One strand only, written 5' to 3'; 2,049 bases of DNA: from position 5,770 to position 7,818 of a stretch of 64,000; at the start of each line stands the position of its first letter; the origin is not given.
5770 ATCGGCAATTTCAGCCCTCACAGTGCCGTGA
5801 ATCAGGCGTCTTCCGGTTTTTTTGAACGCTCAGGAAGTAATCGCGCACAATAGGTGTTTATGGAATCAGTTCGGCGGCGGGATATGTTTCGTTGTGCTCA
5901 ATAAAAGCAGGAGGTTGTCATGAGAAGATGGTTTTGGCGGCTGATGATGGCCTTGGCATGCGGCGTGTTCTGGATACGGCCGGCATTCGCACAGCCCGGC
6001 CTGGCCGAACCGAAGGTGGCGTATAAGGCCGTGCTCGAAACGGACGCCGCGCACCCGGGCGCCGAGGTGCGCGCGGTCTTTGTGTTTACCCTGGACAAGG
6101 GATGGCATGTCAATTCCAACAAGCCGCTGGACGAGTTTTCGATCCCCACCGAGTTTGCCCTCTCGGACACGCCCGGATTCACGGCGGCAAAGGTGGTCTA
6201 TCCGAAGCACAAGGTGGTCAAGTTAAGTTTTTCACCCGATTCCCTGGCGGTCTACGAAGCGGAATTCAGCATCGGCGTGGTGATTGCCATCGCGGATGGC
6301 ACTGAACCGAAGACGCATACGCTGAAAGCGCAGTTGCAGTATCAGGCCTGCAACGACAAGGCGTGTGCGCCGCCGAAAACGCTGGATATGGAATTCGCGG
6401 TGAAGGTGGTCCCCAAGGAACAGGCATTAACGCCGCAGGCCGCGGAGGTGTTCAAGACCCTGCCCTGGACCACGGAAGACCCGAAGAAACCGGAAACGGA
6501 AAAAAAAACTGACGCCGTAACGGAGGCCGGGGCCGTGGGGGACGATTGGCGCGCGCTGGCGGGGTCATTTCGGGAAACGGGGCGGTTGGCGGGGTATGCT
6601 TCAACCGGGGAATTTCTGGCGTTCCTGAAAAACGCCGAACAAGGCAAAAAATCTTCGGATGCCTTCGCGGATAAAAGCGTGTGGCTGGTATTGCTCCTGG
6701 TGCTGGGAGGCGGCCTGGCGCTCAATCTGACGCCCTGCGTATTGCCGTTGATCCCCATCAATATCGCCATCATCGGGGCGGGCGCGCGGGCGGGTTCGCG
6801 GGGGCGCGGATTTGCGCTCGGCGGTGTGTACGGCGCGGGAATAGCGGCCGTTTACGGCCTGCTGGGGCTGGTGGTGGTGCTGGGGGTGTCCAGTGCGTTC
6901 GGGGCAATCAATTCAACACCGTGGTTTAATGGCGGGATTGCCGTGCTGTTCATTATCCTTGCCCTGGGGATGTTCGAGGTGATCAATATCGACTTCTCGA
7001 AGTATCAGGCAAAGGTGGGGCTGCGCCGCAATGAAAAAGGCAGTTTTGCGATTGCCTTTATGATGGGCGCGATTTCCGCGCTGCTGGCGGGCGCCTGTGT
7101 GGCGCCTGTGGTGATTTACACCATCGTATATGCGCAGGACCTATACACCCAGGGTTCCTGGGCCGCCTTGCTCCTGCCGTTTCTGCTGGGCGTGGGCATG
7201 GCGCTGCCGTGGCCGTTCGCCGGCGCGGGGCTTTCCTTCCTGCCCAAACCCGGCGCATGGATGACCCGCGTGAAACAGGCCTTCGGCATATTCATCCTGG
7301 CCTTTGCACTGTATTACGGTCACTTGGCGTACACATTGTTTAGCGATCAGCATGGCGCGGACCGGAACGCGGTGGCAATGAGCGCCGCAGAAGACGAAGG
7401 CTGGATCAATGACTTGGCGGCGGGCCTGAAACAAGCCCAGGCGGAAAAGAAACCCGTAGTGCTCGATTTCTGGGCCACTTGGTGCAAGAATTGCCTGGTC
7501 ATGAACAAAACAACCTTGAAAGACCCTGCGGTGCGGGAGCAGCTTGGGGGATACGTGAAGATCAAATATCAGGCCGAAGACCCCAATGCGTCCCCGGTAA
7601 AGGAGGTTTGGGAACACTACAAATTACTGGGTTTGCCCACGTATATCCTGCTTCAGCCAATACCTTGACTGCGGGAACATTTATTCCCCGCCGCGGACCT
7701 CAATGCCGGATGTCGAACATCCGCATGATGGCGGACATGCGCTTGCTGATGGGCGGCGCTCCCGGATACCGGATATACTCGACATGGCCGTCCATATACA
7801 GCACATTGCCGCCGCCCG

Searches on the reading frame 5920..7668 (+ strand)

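Call 68: search_protein_families(library=pfam, proteins=[window:5920-7668:+], max_evalue=0.001)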
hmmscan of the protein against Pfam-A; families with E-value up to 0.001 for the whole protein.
window:5920-7668:+ (582 aa): 6 families
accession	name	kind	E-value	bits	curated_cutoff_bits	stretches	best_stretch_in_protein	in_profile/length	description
PF02683.22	DsbD_TM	-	1.6e-38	132.6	27.1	1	254-465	1-213/219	Cytochrome C biogenesis protein transmembrane domain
PF13899.12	Thioredoxin_7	-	2.4e-11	44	27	1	495-580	2-83/83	Thioredoxin-like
PF11412.14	DsbD_N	-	1.4e-09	38.4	25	1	39-154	5-112/119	Thiol:disulfide interchange protein DsbD, N-terminal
PF13098.12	Thioredoxin_2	-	1.3e-06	29.1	27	1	506-578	1-82/104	Thioredoxin-like domain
PF03190.21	Thioredox_DsbH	-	7.6e-05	23.2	27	1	495-552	22-80/163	Protein of unknown function, DUF255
PF00085.26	Thioredoxin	-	0.00033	21.1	23.5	1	507-531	15-39/103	Thioredoxin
